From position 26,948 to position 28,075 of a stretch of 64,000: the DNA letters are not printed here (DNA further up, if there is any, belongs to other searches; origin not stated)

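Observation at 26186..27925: Two-gene unknown cargo between the serine integrase and the tRNA attachment region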

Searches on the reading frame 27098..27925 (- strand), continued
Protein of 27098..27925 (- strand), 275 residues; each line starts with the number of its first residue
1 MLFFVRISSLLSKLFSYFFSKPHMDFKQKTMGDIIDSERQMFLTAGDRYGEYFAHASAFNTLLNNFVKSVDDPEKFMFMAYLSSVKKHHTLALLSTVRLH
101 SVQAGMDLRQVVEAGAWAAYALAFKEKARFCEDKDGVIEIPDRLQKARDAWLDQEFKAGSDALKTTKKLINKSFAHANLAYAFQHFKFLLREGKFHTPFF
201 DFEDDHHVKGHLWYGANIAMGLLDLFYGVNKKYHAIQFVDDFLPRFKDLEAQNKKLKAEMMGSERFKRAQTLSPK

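Call 90: search_protein_families(library=padloc, alignment_id=A1, max_evalue=10)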
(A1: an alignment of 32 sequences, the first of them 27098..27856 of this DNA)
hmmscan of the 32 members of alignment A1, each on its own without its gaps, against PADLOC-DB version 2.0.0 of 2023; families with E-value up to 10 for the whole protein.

A. member 1, window:27098-27856:- (252 aa): 0 families

B. families by the number of members that match (of 32 scanned): 3 families
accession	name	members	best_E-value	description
PDLC00615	ZorC1|ZorC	2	0.0013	EH signature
PDLC00940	Cas3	1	0.0074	CRISPR-associated endonuclease Cas3-HD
PDLC00532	JetD1|JetD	1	0.037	DUF2220; DUF3322; DUF2399 domain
